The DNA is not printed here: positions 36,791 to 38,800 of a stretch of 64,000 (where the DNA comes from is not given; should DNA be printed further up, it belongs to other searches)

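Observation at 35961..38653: Two-gene operon: amidohydrolase-2 enzyme coupled to a soluble chemoreceptor combining a HemAT-like globin sensor, an MCP signalling domain and a CZB zinc-binding domain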

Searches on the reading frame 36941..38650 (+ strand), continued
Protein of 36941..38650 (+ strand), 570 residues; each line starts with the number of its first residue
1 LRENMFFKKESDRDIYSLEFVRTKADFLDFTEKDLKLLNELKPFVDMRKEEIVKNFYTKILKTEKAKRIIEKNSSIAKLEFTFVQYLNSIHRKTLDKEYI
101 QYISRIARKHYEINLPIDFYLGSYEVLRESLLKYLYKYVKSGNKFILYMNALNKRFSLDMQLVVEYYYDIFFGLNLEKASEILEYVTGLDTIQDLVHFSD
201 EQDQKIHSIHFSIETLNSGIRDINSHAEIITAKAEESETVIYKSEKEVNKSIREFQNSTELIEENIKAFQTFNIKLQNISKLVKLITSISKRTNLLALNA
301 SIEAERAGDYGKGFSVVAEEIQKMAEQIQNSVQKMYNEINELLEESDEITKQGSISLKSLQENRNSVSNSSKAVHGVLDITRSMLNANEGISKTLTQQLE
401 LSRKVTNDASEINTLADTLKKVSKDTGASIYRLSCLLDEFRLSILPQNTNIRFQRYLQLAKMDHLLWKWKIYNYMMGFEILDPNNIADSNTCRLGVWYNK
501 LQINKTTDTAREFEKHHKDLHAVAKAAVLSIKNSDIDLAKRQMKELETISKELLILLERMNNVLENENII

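Call 33: fold_search(model_id=the predicted structure, library=pdb)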
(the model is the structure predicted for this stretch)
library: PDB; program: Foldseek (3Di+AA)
matches with E <= 10: 448; with E <= 0.001: 21
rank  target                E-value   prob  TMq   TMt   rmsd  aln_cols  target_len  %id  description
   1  9a69_B                2.4e-07  1.00  0.38  0.33  22.9       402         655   19  Integrative model of MCPB-MCPC by crosslinking MS and deep learning (released 2024-09-18)
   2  9a65_B                7.0e-07  1.00  0.39  0.34  13.4       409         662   17  Integrative model of YVAQ-MCPB by crosslinking MS and deep learning (released 2024-09-18)
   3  2ch7_A                2.5e-06  1.00  0.33  0.52   7.1       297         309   22  Crystal structure of the cytoplasmic domain of a bacterial chemoreceptor from Thermotoga maritima (released 2006-04-18)
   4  2ch7_B                3.6e-06  1.00  0.35  0.56   6.5       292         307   23  Crystal structure of the cytoplasmic domain of a bacterial chemoreceptor from Thermotoga maritima (released 2006-04-18)
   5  9a65_A                5.3e-06  1.00  0.40  0.40  50.5       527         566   16  Integrative model of YVAQ-MCPB by crosslinking MS and deep learning (released 2024-09-18)
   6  1or6_B                3.6e-05  1.00  0.26  0.88   2.7       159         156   23  Crystal Structure of HemAT sensor domain from B.subtilis in the unliganded form (released 2003-09-23)
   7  1or4_B                5.0e-05  1.00  0.26  0.90   1.3       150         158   23  Crystal Structure of HemAT sensor domain from B.subtilis in the cyano-liganded form (released 2003-09-23)
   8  3zx6_B                6.5e-05  1.00  0.19  0.32  12.7       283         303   18  Structure of Hamp(AF1503)-Tsr fusion - Hamp (A291V) mutant (released 2012-02-29)
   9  3zx6_A                7.4e-05  1.00  0.36  0.60   4.8       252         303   15  Structure of Hamp(AF1503)-Tsr fusion - Hamp (A291V) mutant (released 2012-02-29)
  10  3g67_A                7.4e-05  1.00  0.26  0.53   6.5       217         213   22  Crystal Structure of a Soluble Chemoreceptor from Thermotoga maritima (released 2009-07-28)
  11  3g67_B                1.1e-04  1.00  0.26  0.55   7.3       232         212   22  Crystal Structure of a Soluble Chemoreceptor from Thermotoga maritima (released 2009-07-28)
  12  3g6b_B                1.5e-04  1.00  0.26  0.56   7.1       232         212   22  Crystal structure of a Soluble Chemoreceptor from Thermotoga maritima Asn217Ile mutant (released 2009-07-28)
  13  3g6b_A                1.8e-04  1.00  0.20  0.42   9.3       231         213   22  Crystal structure of a Soluble Chemoreceptor from Thermotoga maritima Asn217Ile mutant (released 2009-07-28)
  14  1or6_A                2.7e-04  1.00  0.26  0.85   6.4       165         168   22  Crystal Structure of HemAT sensor domain from B.subtilis in the unliganded form (released 2003-09-23)
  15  5ohf_C                2.8e-04  1.00  0.24  0.89   1.8       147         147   22  Globin sensor domain of AfGcHK (FeIII form) in complex with cyanide, partially reduced (released 2017-11-08)
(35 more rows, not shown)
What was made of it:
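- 37511..38272 (+): MCP signalling hairpin: helices aa 187-302 and 304-440, with the tip near Asp305 at 37865-37867. The Pfam MCPsignal match spans 37703-38182. Foldseek matches to 2ch7 and 3g67 (call 33).
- On Globin-coupled sensors (HemAT type): The AF2 model matches 1or4_B at TMt 0.90, rmsd 1.3 Å, and also matches AfGcHK, GsGCS and BpeGReg globins (call 33).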

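Call 44: search_protein_families(library=ncbifam, proteins=[window:36953-38650:+], max_evalue=0.01)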
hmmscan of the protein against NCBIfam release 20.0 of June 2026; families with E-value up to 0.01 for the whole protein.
window:36953-38650:+ (566 aa): 10 families
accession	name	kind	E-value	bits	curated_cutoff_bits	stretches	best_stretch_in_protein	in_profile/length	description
NF058645.1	MCPCtpMPsAe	equivalog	9.5e-20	70.9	900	1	197-418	310-535/558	methyl-accepting chemotaxis protein CtpM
NF011622.0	PRK15048.1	equivalog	1.2e-14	54.3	900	1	255-410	339-491/553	methyl-accepting chemotaxis protein II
NF041847.1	transduc_aer2_vibrio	equivalog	1.9e-14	52.8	1200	1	246-403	569-726/804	aerotaxis transducer Aer2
NF011615.0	PRK15041.1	equivalog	2.2e-14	53.1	947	1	252-393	338-472/554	methyl-accepting chemotaxis protein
NF050802.1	AspChtxCcaA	equivalog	4.6e-14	51.7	1300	1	249-348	539-645/700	aspartate chemotaxis receptor CcaA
NF007309.0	PRK09793.1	equivalog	1e-13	51.1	903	1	260-386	342-461/533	methyl-accepting chemotaxis protein IV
NF047851.1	MCPCitTducer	equivalog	5.8e-13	48.8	900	1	256-393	341-471/553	methyl-accepting chemotaxis citrate transducer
NF002572.0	PRK02224.1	equivalog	0.0004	18.8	1087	0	196-287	331-422/888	DNA double-strand break repair ATPase Rad50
TIGR02168.1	SMC_prok_B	equivalog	0.00052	17.9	567.35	1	188-410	716-942/1181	chromosome segregation protein SMC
NF045487.1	ASRP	equivalog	0.0025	16.5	300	1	188-421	192-412/593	archaea-specific SMC-related protein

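Call 52: list_cluster_members(proteins=[P0242, P0244, P0245, P0263, window:36953-38650:+])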
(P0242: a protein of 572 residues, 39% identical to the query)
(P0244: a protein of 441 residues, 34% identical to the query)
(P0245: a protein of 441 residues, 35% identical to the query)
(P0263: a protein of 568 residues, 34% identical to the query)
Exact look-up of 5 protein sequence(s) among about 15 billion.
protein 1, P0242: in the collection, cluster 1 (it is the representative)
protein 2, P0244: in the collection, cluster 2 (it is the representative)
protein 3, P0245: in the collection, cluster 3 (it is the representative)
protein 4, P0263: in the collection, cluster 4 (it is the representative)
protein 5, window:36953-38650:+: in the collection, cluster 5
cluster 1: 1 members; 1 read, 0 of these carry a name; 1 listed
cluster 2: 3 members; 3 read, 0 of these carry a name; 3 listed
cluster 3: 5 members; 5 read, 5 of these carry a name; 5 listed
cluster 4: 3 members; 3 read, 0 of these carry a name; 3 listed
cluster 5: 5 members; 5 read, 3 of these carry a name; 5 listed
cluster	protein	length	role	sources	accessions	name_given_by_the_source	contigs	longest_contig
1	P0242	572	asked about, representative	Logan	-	-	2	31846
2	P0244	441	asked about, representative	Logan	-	-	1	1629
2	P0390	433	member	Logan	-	-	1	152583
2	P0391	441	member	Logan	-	-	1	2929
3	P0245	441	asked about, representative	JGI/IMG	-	heme-based aerotactic transducer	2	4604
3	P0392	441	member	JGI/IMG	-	heme-based aerotactic transducer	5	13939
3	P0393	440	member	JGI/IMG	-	heme-based aerotactic transducer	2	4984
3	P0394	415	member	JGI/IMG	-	heme-based aerotactic transducer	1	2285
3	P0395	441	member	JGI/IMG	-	heme-based aerotactic transducer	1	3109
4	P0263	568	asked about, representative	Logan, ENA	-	-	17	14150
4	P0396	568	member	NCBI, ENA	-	-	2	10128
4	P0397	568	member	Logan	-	-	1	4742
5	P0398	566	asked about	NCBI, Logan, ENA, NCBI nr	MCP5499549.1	MAG: CZB domain-containing protein [Leptospiraceae bacterium] | CZB domain-containing protein [Leptospiraceae bacterium]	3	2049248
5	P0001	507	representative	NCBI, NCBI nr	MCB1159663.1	MAG: CZB domain-containing protein, partial [Leptospiraceae bacterium] | CZB domain-containing protein [Leptospiraceae bacterium]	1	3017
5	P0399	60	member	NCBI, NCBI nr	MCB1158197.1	MAG: hypothetical protein KDK45_11905, partial [Leptospiraceae bacterium] | hypothetical protein [Leptospiraceae bacterium]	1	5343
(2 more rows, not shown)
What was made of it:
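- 36953..38653 (+): Receptor gene, 566 aa from ATG 36953. An alternative TTG at 36941 would give 570 aa. The product is soluble. Identical to GenBank MCP5499549.1 (call 52).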

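Call 59: find_related_loci(query=A4, collection=genome_contigs, flank=4000)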
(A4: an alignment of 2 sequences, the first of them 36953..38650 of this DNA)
Query A4 (566 aa) in genome_contigs; peptide patterns used: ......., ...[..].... (x = any residue, [..] = any of these).
505 stretches matched a pattern; 211 encode a relative of the query (tblastn E <= 1e-3); the best 80 are kept; 80 distinct loci.
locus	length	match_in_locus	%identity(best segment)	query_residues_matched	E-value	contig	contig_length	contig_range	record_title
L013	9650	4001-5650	29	7-560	4e-68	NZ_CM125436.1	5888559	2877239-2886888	Brevibacillus fluminis strain SLAM_AEPS10 chromosome, whole genome shotgun sequence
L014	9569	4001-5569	29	37-560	1e-65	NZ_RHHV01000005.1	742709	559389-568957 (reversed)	Brevibacillus parabrevis strain NRRL NRS 605 contig_5, whole genome shotgun sequence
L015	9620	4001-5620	29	23-563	8e-65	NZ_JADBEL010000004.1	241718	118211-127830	Sporosarcina limicola strain DSM 13886 Ga0244518_04, whole genome shotgun sequence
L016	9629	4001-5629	27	17-556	3e-63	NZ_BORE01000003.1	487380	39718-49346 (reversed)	Bacillus sp. J14TS2 sequence003, whole genome shotgun sequence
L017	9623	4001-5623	28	23-560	4e-63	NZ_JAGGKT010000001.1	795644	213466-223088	Ammoniphilus resinae strain DSM 24738 Ga0454128_01, whole genome shotgun sequence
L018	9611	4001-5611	27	23-556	4e-62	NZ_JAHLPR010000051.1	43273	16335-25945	Paenibacillus sp. MSJ-34 M-34_ctg0051, whole genome shotgun sequence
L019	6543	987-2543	27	37-556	3e-62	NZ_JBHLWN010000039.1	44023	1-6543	Paenibacillus chartarius strain CCM 7759 platanus_K_21_77_54, whole genome shotgun sequence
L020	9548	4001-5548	28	37-553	3e-61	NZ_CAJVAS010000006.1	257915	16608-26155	Paenibacillus solanacearum isolate CIP111600, whole genome shotgun sequence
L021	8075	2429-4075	26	15-560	5e-61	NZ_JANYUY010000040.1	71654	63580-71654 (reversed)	Paenibacillus doosanensis strain CAU 1055 Scaffold39_1, whole genome shotgun sequence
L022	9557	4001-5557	26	37-556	4e-61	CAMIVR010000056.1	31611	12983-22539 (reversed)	MAG: uncultured Brevibacillus sp. isolate SRR12377473_bin.19_metawrap_v1.3_MAG genome assembly, contig: SRR12377473_639,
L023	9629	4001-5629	27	17-556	1e-59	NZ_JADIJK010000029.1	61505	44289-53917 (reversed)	Bacillus sp. SD088 29, whole genome shotgun sequence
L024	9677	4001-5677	25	2-556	2e-59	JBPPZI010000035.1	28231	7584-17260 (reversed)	MAG: Pseudogracilibacillus sp. isolate A3-12A NODE_50_length_28231_cov_0.321698, whole genome shotgun sequence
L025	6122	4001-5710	27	1-556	6e-58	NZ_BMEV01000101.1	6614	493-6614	Compostibacillus humi strain CGMCC 1.12360 sequence101, whole genome shotgun sequence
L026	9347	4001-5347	31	139-564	5e-55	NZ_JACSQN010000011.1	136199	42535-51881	Sporosarcina quadrami strain Sa2YVA2 NODE_11_length_136199_cov_28.396600, whole genome shotgun sequence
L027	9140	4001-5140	30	188-563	3e-52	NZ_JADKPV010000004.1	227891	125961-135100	Savagea serpentis strain SN6 SN6_WGS_assembly_contig_4, whole genome shotgun sequence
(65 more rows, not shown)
